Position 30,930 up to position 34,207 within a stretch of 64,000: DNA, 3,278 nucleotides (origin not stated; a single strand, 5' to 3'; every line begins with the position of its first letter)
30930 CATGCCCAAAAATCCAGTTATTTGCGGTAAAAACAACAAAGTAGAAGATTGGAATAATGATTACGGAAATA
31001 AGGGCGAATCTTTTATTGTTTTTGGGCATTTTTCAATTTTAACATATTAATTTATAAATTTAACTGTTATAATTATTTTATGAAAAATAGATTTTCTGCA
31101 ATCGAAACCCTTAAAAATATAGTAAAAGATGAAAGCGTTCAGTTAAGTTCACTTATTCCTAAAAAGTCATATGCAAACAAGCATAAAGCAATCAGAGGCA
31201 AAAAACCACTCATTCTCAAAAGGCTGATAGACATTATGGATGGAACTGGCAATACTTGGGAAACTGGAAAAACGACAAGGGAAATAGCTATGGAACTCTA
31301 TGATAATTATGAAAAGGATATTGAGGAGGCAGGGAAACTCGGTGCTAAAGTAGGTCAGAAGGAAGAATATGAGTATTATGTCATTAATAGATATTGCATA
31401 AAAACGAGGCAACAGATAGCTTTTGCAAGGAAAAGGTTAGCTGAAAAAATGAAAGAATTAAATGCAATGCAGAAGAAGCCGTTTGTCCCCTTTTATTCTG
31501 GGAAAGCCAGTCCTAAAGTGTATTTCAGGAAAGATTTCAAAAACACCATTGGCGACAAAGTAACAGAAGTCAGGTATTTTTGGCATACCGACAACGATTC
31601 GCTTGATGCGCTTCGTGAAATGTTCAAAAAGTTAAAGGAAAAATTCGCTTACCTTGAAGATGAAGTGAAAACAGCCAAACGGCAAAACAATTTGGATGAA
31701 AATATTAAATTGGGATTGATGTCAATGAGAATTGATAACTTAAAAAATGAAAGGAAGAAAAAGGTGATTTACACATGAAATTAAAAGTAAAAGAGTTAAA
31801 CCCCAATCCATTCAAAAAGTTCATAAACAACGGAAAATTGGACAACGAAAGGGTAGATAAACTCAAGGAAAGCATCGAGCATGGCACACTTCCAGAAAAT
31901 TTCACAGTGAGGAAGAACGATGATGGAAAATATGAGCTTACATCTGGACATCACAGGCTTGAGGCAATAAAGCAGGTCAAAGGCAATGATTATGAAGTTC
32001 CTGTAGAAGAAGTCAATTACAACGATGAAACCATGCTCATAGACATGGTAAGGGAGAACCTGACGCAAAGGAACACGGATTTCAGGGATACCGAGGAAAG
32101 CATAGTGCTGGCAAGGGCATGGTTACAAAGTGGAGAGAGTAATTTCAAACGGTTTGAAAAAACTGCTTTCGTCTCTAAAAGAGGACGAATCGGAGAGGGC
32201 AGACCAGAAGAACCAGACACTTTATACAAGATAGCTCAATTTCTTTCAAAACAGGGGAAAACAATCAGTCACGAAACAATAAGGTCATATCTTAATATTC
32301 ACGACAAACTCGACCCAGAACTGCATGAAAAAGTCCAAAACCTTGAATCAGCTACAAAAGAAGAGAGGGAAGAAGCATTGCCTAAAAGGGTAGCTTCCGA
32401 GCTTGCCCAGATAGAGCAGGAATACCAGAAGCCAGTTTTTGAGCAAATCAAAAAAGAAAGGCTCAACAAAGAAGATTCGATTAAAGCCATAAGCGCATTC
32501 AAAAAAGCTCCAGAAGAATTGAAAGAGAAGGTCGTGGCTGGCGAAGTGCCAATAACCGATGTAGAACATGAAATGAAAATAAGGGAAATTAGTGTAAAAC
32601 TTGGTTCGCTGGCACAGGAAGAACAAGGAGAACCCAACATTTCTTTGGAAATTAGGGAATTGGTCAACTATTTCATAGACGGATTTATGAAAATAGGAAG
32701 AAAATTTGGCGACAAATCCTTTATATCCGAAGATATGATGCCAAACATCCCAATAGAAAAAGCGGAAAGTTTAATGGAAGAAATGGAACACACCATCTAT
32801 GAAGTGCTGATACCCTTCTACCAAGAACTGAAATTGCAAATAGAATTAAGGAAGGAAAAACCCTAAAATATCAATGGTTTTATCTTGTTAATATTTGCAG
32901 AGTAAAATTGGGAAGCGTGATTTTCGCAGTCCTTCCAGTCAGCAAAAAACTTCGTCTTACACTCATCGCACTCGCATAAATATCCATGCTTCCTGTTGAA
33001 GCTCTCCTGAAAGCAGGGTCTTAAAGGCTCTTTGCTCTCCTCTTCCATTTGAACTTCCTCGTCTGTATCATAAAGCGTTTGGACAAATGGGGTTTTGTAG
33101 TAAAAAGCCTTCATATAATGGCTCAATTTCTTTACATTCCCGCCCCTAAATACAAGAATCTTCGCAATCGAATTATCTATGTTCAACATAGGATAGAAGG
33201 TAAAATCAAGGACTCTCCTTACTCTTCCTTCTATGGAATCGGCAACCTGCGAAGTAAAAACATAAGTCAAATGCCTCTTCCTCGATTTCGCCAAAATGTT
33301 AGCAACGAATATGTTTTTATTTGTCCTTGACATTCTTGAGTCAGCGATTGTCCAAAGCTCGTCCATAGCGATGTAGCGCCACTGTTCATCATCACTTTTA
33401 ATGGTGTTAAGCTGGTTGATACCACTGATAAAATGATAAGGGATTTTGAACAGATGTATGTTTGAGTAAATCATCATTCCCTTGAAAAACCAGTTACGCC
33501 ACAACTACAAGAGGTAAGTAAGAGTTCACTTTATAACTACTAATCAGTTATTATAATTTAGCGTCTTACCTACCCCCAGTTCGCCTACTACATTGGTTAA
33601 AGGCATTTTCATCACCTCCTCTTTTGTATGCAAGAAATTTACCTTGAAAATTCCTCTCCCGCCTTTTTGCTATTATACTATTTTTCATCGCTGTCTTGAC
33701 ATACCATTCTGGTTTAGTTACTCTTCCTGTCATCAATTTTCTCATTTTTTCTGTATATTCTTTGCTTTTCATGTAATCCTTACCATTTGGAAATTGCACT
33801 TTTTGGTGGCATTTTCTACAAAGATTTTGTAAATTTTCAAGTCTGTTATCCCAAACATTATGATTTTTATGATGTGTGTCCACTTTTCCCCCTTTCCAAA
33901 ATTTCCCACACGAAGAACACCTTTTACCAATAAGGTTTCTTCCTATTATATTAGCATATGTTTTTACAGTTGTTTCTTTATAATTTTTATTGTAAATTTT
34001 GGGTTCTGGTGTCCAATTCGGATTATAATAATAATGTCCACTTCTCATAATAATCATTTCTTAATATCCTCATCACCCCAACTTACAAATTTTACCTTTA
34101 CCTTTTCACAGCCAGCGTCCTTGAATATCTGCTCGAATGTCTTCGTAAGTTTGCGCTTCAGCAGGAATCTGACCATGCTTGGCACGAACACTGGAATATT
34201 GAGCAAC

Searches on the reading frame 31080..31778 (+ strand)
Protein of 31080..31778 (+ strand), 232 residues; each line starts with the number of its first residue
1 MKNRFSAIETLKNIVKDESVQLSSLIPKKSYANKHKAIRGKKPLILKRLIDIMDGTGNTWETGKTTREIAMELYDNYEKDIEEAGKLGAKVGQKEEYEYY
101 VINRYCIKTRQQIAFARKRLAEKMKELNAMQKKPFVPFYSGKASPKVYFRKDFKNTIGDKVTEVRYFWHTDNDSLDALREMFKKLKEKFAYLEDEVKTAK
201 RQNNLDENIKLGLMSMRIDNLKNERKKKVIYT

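Call 6: search_protein_families(library=pfam, proteins=[window:31080-31778:+], max_evalue=0.1)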
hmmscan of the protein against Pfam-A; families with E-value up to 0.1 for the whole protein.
window:31080-31778:+ (232 aa): 0 families

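Call 7: search_protein_families(library=phrogs, proteins=[window:31080-31778:+], max_evalue=0.01)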
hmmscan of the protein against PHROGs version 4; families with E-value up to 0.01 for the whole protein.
window:31080-31778:+ (232 aa): 2 families
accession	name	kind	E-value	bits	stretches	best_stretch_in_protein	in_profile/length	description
phrog_27214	-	unknown function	0.0071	17.6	0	108-142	32-66/70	-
phrog_231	-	DNA, RNA and nucleotide metabolism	0.0091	17.3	0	75-198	9-121/142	UvsY-like recombination mediator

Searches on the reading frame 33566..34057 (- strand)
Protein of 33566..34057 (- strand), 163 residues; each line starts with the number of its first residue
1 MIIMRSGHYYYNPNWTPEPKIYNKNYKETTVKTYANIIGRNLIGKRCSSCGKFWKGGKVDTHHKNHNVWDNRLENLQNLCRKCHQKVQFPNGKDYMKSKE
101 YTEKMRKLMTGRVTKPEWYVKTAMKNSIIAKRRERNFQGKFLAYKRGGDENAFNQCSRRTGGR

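Call 45: search_protein_families(library=phrogs, proteins=[window:33566-34057:-], max_evalue=0.05)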
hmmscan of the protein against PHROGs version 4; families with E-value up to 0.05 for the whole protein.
window:33566-34057:- (163 aa): 20 families
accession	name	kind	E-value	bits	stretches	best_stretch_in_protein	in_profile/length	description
phrog_10822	-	DNA, RNA and nucleotide metabolism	1.4e-06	29.2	1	20-105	76-165/245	HNH endonuclease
phrog_4160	-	unknown function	2.5e-06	28.5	1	46-126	72-150/178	-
phrog_119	-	DNA, RNA and nucleotide metabolism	5.1e-06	26.6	1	44-110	203-275/443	HNH endonuclease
phrog_1271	-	DNA, RNA and nucleotide metabolism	4.8e-05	23.9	1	41-107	263-333/361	HNH endonuclease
phrog_7545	-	DNA, RNA and nucleotide metabolism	5.8e-05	24.3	1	57-108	102-153/160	HNH endonuclease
phrog_144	-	DNA, RNA and nucleotide metabolism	7.3e-05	23.5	1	46-107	86-152/175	HNH endonuclease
phrog_14736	-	DNA, RNA and nucleotide metabolism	0.0001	23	1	28-107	16-98/202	HNH endonuclease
phrog_8048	-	DNA, RNA and nucleotide metabolism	0.00015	22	1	44-90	176-228/273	HNH endonuclease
phrog_24252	-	DNA, RNA and nucleotide metabolism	0.0027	19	1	58-97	40-79/146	HNH endonuclease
phrog_333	-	DNA, RNA and nucleotide metabolism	0.0027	18.9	1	44-89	33-80/138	HNH endonuclease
phrog_8060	-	unknown function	0.0037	18.1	1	25-106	16-97/213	-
phrog_6050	-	DNA, RNA and nucleotide metabolism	0.0038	17.1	1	41-103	308-375/402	HNH endonuclease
phrog_959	-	DNA, RNA and nucleotide metabolism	0.0097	16.7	1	61-110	79-128/138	HNH endonuclease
phrog_2214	-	DNA, RNA and nucleotide metabolism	0.011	15.8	1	21-123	169-272/429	HNH endonuclease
phrog_4578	-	DNA, RNA and nucleotide metabolism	0.016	16.1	1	43-94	16-61/130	HNH endonuclease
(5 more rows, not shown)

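Call 46: search_protein_families(library=pfam, proteins=[window:33566-34057:-], max_evalue=0.05)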
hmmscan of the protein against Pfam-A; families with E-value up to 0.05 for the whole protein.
window:33566-34057:- (163 aa): 5 families
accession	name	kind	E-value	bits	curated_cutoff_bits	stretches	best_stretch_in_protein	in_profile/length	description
PF01844.29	HNH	-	0.00034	21.1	21.4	1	47-86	1-43/47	HNH endonuclease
PF13392.12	HNH_3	-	0.002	18.2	24.8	1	61-79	21-39/46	HNH endonuclease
PF13695.12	Zn_ribbon_3CxxC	-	0.0041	18.1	23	1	46-116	7-71/100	Zinc-binding domain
PF17026.10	zf-RRPl_C4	-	0.0081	16.8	28.9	1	47-112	21-84/108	Putative ribonucleoprotein zinc-finger pf C4 type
PF21039.3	CEP104_ZnF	-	0.0097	16.5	27.4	1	45-89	58-102/112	Centrosomal protein CEP104, ZnF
